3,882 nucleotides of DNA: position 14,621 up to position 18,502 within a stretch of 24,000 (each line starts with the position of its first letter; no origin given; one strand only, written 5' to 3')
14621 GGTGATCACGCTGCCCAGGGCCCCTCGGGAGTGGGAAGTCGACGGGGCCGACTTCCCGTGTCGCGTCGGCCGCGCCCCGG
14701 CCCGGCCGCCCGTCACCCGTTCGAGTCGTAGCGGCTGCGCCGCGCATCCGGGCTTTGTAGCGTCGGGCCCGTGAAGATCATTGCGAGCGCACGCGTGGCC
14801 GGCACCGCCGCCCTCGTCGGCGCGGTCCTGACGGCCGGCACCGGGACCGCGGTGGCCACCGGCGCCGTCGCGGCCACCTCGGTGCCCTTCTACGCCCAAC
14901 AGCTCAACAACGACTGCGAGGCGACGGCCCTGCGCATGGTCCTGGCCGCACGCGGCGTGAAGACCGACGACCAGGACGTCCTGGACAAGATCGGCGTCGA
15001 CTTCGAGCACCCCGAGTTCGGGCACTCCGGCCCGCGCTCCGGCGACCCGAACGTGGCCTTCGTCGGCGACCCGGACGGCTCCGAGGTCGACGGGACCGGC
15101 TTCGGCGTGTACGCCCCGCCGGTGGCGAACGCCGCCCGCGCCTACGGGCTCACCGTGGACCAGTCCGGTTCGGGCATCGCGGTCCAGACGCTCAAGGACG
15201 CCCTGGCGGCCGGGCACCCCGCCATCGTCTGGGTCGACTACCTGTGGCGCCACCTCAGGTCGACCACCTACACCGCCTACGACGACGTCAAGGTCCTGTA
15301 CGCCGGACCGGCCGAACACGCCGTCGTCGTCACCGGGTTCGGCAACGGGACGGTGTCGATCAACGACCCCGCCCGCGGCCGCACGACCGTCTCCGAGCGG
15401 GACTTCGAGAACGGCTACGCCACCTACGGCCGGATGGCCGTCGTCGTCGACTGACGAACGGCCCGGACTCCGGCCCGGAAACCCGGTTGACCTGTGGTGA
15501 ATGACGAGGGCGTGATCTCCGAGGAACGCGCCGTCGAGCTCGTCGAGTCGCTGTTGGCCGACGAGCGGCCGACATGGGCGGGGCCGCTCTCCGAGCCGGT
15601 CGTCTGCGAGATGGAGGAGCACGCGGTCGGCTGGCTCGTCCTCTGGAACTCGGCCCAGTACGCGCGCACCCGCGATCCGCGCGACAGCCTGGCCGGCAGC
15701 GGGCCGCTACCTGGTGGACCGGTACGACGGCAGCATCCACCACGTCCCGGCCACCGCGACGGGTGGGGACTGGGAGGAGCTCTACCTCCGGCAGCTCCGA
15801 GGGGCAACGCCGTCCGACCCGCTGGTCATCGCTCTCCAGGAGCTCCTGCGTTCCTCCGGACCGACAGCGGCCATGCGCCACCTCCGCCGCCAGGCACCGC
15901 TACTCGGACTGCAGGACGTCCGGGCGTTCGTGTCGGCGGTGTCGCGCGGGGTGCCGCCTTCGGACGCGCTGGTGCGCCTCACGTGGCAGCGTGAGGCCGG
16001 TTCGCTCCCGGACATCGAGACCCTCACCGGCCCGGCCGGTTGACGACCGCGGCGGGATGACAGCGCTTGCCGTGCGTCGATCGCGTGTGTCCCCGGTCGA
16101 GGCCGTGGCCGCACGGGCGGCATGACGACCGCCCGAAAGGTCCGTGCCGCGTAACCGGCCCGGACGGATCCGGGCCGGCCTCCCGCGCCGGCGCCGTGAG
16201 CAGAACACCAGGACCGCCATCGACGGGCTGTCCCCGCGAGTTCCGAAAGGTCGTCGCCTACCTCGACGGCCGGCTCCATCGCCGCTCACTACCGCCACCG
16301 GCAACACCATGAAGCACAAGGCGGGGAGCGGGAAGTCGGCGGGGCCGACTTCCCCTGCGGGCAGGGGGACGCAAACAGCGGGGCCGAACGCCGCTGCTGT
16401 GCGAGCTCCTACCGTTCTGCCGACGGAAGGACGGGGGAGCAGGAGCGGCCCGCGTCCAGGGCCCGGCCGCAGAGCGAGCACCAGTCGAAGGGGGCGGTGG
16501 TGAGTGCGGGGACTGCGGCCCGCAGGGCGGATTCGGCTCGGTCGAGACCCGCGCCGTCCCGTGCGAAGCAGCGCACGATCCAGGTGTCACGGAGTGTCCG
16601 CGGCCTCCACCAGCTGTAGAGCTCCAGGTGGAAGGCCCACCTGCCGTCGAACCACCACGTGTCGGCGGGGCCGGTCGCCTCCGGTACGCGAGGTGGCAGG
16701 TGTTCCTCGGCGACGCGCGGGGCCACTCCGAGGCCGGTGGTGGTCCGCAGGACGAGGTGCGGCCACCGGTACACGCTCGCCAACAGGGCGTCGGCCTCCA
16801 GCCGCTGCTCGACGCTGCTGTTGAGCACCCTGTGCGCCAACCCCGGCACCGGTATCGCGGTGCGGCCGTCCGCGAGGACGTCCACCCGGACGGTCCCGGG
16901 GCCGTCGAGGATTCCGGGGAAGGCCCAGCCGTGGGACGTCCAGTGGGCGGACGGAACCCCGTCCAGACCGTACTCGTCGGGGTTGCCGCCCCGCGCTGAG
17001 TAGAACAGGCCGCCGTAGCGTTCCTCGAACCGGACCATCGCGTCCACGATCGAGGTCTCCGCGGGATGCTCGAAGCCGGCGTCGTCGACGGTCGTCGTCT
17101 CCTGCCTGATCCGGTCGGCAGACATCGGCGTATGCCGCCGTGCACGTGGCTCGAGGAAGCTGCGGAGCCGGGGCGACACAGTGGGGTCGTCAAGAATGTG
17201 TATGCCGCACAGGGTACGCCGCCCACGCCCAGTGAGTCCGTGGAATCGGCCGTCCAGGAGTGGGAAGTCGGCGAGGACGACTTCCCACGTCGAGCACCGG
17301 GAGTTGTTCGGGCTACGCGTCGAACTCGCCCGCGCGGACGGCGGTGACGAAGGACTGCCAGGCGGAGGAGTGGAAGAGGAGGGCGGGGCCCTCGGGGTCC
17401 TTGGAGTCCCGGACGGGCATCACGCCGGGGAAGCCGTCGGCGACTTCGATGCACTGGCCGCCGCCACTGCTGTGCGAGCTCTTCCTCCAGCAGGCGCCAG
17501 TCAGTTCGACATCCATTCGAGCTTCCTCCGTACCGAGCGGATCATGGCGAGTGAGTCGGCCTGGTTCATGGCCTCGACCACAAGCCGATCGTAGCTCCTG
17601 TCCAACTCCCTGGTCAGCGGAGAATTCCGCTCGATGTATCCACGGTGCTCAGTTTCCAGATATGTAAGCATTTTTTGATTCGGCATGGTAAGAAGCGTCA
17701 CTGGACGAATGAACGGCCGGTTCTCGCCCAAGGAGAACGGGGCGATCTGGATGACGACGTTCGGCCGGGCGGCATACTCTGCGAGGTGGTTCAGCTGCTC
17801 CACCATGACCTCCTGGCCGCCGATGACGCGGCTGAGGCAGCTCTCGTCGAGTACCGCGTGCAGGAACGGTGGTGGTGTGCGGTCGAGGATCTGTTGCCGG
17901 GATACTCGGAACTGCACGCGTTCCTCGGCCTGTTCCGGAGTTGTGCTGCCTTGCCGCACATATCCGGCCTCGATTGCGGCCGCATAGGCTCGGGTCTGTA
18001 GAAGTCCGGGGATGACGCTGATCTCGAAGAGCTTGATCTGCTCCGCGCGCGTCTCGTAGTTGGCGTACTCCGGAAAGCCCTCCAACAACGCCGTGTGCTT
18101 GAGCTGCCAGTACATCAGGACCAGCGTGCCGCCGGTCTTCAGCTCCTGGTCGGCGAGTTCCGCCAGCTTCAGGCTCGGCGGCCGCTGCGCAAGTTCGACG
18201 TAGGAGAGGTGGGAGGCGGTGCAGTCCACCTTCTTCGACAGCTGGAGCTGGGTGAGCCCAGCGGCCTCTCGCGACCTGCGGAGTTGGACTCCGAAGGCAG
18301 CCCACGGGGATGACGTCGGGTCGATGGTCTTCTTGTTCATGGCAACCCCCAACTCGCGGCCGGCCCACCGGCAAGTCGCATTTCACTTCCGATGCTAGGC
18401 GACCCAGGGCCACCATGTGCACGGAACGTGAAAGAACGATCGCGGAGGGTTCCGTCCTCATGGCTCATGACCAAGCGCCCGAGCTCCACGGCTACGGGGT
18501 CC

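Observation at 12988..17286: Four same-orientation copies of a 25-nt palindrome with conserved flanks divide the accessory stretch into cassettes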

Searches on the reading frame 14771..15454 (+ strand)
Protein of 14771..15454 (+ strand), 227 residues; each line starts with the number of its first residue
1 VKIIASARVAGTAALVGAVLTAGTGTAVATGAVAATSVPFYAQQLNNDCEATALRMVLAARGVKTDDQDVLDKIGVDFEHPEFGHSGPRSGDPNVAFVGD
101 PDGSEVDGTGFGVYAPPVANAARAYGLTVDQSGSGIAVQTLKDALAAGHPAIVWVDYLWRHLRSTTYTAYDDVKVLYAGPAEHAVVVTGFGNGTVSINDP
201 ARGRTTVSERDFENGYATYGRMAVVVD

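Call 19: search_protein_families(library=pfam, proteins=[window:14771-15454:+], max_evalue=0.01)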
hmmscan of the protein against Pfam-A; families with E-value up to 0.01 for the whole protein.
window:14771-15454:+ (227 aa): 5 families
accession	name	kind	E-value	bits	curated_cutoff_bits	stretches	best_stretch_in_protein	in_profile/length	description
PF13529.12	Peptidase_C39_2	-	6.8e-23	82.3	24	1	37-201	2-143/143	Peptidase_C39 like family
PF03412.21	Peptidase_C39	-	1.7e-07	31.6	22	1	180-219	85-124/133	Peptidase C39 family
PF14399.12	BtrH_N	-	0.0023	18.6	29.7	0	124-161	62-102/134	Butirosin biosynthesis protein H, N-terminal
PF12385.14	Peptidase_C70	-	0.0028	18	19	0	179-212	101-136/141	Papain-like cysteine protease AvrRpt2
PF09778.15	Guanylate_cyc_2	-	0.004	17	28.1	0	121-213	99-197/212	Guanylylate cyclase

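Call 24: find_encoding_contigs(protein=window:14771-15454:+, flank=10000, max_places=8)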
Protein window:14771-15454:+ (227 aa): no gene with exactly this product is on record in the collection.

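Call 30: find_homologous_proteins(query=window:14771-15454:+, max_evalue=1e-20)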
Query window:14771-15454:+ (227 aa): 84 proteins with E <= 1e-20 among 3852 candidates.
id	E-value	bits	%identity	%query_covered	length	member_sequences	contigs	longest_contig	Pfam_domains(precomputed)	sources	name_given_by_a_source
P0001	3.4e-140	483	98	100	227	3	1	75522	PF13529.14,PF03412.22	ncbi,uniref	ncbi:C39 family peptidase [Kitasatospora sp. NPDC051705]|uniref:C39 family peptidase n=1 Tax=Kitasat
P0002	8.0e-134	462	94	100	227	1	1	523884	PF13529.14,PF03412.22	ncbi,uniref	ncbi:C39 family peptidase [Kitasatospora sp. NPDC101176]|uniref:C39 family peptidase n=1 Tax=Kitasat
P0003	6.3e-113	394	80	100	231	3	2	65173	PF13529.14,PF03412.22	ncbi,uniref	ncbi:C39 family peptidase [Kitasatospora sp. NPDC059577]|uniref:C39 family peptidase n=1 Tax=unclass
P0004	4.6e-109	381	79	100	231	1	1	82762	PF13529.14,PF03412.22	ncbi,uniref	ncbi:C39 family peptidase [Kitasatospora sp. NPDC048722]|uniref:C39 family peptidase n=1 Tax=Kitasat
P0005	3.7e-108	378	84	86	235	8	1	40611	PF13529.14,PF03412.22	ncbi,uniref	ncbi:C39 family peptidase [Kitasatospora sp. NPDC059722]|uniref:C39 family peptidase n=1 Tax=Kitasat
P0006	1.7e-102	360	75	94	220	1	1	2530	PF13529.14,PF03412.22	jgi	jgi:uncharacterized protein YvpB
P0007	3.8e-102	359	74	100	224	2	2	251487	PF13529.14,PF03412.22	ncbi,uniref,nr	ncbi:C39 family peptidase [Kitasatospora aureofaciens]|uniref:C39 family peptidase n=1 Tax=Kitasatos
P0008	5.6e-101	355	74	100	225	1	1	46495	PF13529.14,PF03412.22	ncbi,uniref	ncbi:C39 family peptidase [Kitasatospora aureofaciens]|uniref:C39 family peptidase n=1 Tax=Kitasatos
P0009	2.9e-100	353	80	82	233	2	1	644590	PF13529.14,PF03412.22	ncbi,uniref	ncbi:C39 family peptidase [Kitasatospora sp. NPDC098652]|uniref:C39 family peptidase n=1 Tax=Kitasat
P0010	2.7e-99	349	79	84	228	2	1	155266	PF13529.14,PF03412.22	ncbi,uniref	ncbi:C39 family peptidase [Kitasatospora sp. NPDC058162]|uniref:C39 family peptidase n=1 Tax=Kitasat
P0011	5.4e-99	348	73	100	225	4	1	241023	PF13529.14,PF03412.22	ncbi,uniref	ncbi:C39 family peptidase [Kitasatospora sp. NPDC056076]|uniref:C39 family peptidase n=1 Tax=Kitasat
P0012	6.6e-99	348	72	100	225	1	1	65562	PF13529.14,PF03412.22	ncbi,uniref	ncbi:C39 family peptidase [Kitasatospora sp. NPDC053057]|uniref:C39 family peptidase n=1 Tax=Kitasat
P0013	2.1e-98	347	78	83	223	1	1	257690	PF13529.14,PF03412.22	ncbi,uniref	ncbi:C39 family peptidase [Kitasatospora sp. NPDC094011]|uniref:C39 family peptidase n=1 Tax=Kitasat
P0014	5.0e-98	345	77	84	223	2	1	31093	PF13529.14,PF03412.22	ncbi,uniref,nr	ncbi:C39 family peptidase [Streptomyces sp. CBMA123]|uniref:C39 family peptidase n=1 Tax=Streptomyce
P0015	4.1e-97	342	70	97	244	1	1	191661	PF13529.14,PF03412.22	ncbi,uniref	ncbi:C39 family peptidase [Kitasatospora sp. NPDC048194]|uniref:C39 family peptidase n=1 Tax=Kitasat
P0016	5.7e-97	342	71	100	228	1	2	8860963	PF13529.14,PF03412.22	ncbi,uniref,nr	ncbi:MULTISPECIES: C39 family peptidase [Kitasatospora]|uniref:C39 family peptidase n=1 Tax=Kitasato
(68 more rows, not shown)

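Call 31: find_encoding_contigs(protein=P0002, flank=6000, max_places=2)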
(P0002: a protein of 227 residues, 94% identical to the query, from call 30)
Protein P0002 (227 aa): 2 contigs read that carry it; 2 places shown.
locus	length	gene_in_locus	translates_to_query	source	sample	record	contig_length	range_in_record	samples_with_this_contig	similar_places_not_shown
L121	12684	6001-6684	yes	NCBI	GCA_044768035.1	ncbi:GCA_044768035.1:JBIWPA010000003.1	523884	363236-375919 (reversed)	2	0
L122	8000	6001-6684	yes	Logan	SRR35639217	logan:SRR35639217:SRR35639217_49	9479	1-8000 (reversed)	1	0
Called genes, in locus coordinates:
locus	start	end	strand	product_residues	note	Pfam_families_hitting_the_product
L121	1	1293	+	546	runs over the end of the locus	PF02878:PGM_PMM_I, PF02879:PGM_PMM_II, PF02880:PGM_PMM_III, PF00408:PGM_PMM_IV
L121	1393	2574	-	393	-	PF00083:Sugar_tr (faint), PF07690:MFS_1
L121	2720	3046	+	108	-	-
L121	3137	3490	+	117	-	PF00903:Glyoxalase, PF18029:Glyoxalase_6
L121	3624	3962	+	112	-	-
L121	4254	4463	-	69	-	PF14117:DUF4287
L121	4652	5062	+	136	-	PF01243:PNPOx_N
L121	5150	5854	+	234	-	-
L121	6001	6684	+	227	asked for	PF13529:Peptidase_C39_2, PF03412:Peptidase_C39 (faint)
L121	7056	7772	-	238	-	-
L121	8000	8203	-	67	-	PF04149:DUF397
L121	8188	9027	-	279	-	PF13560:HTH_31, PF01381:HTH_3 (weak), PF19054:DUF5753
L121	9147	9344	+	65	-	-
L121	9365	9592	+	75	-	-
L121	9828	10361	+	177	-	PF04542:Sigma70_r2, PF08281:Sigma70_r4_2, PF04545:Sigma70_r4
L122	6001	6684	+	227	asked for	PF13529:Peptidase_C39_2, PF03412:Peptidase_C39 (faint)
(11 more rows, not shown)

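Call 32: find_encoding_contigs(protein=P0003, flank=6000, max_places=2)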
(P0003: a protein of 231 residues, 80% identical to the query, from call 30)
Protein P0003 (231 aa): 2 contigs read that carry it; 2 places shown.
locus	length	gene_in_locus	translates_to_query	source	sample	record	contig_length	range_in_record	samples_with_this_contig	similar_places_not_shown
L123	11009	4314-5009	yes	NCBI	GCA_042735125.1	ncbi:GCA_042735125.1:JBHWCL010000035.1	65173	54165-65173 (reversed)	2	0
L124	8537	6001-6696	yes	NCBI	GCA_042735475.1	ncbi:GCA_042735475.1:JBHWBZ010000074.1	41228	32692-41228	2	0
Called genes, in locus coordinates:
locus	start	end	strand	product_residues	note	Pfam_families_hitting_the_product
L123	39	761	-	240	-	-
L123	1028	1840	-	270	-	PF05721:PhyH (weak)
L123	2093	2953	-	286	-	PF00126:HTH_1, PF03466:LysR_substrate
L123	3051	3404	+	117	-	PF02627:CMD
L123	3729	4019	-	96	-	PF02148:zf-UBP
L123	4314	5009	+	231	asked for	PF03412:Peptidase_C39 (faint), PF13529:Peptidase_C39_2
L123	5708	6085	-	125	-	-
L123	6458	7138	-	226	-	-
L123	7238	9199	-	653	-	PF02927:CelD_N, PF00759:Glyco_hydro_9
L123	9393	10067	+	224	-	PF00072:Response_reg, PF00486:Trans_reg_C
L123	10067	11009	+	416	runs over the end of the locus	PF00512:HisKA, PF02518:HATPase_c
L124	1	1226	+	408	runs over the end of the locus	PF05139:Erythro_esteras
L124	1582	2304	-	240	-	-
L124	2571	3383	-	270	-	PF05721:PhyH (weak)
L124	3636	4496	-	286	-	PF00126:HTH_1, PF03466:LysR_substrate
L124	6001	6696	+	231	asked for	PF03412:Peptidase_C39 (faint), PF13529:Peptidase_C39_2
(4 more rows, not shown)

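Call 33: find_encoding_contigs(protein=P0007, flank=6000, max_places=2)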
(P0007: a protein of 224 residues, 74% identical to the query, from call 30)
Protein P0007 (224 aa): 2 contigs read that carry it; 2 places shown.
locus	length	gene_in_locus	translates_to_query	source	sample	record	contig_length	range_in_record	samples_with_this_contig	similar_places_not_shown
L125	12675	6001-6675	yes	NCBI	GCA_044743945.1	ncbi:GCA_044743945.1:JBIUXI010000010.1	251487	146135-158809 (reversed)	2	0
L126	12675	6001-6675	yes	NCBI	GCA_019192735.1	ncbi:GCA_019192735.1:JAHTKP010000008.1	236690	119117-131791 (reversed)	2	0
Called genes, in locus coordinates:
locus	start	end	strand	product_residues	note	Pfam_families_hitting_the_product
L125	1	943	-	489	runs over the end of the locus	PF07690:MFS_1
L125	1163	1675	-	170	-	PF13302:Acetyltransf_3 (faint), PF00583:Acetyltransf_1, PF08445:FR47 (weak), PF13508:Acetyltransf_7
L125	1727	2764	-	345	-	PF00248:Aldo_ket_red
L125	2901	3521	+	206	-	PF00440:TetR_N, PF16859:TetR_C_11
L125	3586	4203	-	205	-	PF14435:SUKH-4 (weak)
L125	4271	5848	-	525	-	PF00070:Pyr_redox (faint), PF00890:FAD_binding_2 (weak), PF01266:DAO, PF01494:FAD_binding_3 (faint), PF12831:FAD_oxidored, PF13450:NAD_binding_8, PF01593:Amino_oxidase, PF01266:DAO (weak), +1 more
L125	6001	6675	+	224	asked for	PF03412:Peptidase_C39 (faint), PF13529:Peptidase_C39_2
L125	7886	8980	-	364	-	PF00067:p450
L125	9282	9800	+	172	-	PF03551:PadR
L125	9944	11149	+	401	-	PF10067:DUF2306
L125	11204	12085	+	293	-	-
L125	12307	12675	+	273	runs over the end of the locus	-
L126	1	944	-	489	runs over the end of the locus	PF07690:MFS_1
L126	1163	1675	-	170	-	PF13302:Acetyltransf_3 (faint), PF00583:Acetyltransf_1, PF08445:FR47 (weak), PF13508:Acetyltransf_7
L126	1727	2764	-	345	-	PF00248:Aldo_ket_red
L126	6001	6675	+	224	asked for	PF03412:Peptidase_C39 (faint), PF13529:Peptidase_C39_2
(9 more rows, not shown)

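Call 34: find_encoding_contigs(protein=P0016, flank=6000, max_places=2)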
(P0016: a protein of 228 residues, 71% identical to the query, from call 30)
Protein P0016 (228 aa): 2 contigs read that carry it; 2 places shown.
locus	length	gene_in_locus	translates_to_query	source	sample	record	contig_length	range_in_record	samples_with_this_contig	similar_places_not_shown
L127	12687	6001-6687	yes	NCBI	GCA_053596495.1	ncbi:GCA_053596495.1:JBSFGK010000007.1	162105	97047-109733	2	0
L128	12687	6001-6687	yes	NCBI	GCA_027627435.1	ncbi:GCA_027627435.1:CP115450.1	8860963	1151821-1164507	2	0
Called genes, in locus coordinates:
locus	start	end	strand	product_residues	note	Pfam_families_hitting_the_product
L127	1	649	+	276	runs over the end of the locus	-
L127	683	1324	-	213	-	PF11716:MDMPI_N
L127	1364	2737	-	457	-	PF07690:MFS_1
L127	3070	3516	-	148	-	PF05685:Uma2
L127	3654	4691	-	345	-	PF00248:Aldo_ket_red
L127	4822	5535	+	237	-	-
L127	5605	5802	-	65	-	-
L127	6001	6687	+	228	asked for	PF03412:Peptidase_C39 (faint), PF13529:Peptidase_C39_2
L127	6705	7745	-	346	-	PF02342:TerD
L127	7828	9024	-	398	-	PF00067:p450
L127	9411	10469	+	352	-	PF03572:Peptidase_S41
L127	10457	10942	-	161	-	PF00719:Pyrophosphatase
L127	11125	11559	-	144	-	-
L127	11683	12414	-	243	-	PF14451:Ub-Mut7C, PF01927:Mut7-C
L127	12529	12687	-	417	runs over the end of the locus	PF07690:MFS_1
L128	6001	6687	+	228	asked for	PF03412:Peptidase_C39 (faint), PF13529:Peptidase_C39_2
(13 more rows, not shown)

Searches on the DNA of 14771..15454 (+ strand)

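Call 84: search_with_rna_model(model_id=R1, sources=[L132, L133, L134, L135, L136, L123, L125, L127, L129, L130, L131], max_evalue=0.01)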
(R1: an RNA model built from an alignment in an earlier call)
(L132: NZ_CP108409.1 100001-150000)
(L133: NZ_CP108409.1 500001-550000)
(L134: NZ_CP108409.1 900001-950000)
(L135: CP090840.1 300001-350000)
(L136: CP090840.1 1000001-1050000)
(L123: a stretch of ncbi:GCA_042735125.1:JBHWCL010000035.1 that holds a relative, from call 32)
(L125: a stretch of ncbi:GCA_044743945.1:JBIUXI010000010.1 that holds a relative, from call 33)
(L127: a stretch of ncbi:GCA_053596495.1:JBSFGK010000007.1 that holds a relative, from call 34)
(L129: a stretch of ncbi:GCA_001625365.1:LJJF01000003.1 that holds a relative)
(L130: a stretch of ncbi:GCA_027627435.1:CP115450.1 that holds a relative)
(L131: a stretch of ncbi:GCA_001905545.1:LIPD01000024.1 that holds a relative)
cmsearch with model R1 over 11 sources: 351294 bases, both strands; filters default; matches with E-value up to 0.01: 8.
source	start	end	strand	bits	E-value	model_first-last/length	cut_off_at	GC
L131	17708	17748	-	57.9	4.2e-10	1-41/41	no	0.8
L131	17708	17748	+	57.4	5.5e-10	1-41/41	no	0.8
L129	18974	19014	-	39.2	7.9e-06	1-41/41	no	0.63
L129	19935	19975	-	39.2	7.9e-06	1-41/41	no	0.63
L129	18974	19014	+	38.7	1e-05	1-41/41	no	0.63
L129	19935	19975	+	38.7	1e-05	1-41/41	no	0.63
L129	15393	15433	-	34.9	7.6e-05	1-41/41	no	0.68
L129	15393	15433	+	31.3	0.00053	1-41/41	no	0.68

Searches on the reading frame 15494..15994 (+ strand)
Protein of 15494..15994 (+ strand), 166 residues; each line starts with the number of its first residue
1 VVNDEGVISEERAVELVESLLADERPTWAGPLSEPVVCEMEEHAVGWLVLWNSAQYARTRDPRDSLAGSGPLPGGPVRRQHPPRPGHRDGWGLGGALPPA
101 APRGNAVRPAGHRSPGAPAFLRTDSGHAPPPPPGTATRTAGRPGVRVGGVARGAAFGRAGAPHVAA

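Call 19: search_protein_families(library=pfam, proteins=[window:15494-15994:+], max_evalue=0.01)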
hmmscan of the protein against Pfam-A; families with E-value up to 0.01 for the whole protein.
window:15494-15994:+ (166 aa): 1 family
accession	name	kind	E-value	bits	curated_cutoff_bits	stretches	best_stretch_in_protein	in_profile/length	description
PF15567.11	Imm35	-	3.1e-06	27.7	27.5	1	13-72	3-59/85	Immunity protein 35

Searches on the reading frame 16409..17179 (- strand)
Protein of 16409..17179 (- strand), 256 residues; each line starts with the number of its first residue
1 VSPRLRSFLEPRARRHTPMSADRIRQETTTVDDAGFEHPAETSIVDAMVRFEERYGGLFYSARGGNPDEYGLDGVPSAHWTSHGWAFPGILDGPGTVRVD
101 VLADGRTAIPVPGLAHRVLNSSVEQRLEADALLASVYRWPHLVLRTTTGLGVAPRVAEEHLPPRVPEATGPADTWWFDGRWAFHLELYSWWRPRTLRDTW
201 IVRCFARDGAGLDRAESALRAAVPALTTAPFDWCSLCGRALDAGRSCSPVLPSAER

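Call 19: search_protein_families(library=pfam, proteins=[window:16409-17179:-], max_evalue=0.01)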
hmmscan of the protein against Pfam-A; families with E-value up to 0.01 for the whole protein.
window:16409-17179:- (256 aa): 0 families

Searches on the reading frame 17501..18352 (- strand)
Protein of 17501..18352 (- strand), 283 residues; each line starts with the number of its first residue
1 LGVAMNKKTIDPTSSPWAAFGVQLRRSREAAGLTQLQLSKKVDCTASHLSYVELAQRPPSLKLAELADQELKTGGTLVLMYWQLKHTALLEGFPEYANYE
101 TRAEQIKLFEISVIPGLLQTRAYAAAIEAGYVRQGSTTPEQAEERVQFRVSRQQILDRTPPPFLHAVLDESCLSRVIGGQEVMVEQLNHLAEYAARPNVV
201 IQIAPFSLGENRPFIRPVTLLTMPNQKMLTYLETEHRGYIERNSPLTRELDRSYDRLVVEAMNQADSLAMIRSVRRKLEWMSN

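Call 20: search_protein_families(library=pfam, proteins=[window:17501-18352:-], max_evalue=0.01)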
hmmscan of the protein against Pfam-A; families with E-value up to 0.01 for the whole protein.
window:17501-18352:- (283 aa): 3 families
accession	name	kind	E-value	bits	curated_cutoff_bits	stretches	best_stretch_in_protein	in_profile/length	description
PF19054.6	DUF5753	-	6.6e-47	159.9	23.4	1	94-272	2-177/178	Domain of unknown function (DUF5753)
PF13560.12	HTH_31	-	3.8e-09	37.2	27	1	19-76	1-59/64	Helix-turn-helix domain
PF01381.28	HTH_3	-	2.1e-06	28.1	23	1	24-66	1-43/55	Helix-turn-helix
